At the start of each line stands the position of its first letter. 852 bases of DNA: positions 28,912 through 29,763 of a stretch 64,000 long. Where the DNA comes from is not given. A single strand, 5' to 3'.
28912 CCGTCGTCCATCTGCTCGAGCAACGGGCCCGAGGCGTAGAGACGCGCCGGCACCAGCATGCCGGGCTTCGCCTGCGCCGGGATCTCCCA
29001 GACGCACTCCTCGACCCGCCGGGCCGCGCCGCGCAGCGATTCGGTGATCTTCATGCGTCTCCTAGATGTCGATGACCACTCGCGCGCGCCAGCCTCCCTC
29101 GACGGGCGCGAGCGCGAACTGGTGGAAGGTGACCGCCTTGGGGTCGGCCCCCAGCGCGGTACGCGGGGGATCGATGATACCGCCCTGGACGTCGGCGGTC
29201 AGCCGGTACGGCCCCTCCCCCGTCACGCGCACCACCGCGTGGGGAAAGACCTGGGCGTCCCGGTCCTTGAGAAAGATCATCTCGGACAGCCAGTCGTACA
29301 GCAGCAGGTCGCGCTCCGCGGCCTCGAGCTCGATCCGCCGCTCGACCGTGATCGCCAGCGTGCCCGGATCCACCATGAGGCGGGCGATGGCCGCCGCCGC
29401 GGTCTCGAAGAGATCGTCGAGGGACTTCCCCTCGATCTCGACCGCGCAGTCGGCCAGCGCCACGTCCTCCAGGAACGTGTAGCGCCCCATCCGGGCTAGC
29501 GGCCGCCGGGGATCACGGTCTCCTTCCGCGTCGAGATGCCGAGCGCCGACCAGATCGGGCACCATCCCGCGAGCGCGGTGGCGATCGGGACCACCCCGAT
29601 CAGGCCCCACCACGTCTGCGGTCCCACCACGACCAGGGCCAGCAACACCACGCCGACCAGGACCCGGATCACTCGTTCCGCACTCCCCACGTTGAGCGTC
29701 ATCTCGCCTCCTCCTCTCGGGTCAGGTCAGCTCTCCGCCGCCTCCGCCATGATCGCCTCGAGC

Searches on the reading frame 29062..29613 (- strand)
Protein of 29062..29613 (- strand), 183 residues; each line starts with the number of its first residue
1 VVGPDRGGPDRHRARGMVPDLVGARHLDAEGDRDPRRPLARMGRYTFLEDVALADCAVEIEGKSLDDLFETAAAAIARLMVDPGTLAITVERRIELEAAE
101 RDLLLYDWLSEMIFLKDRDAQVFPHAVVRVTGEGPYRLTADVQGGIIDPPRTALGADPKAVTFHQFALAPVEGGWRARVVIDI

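Call 15: search_protein_families(library=pfam, proteins=[window:29062-29613:-])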
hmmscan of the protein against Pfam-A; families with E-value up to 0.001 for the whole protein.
window:29062-29613:- (183 aa): 1 family
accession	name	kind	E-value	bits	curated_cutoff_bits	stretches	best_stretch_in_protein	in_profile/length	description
PF01951.21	Archease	-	7e-30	104.5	25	1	45-183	1-136/136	Archease protein family (MTH1598/TM1083)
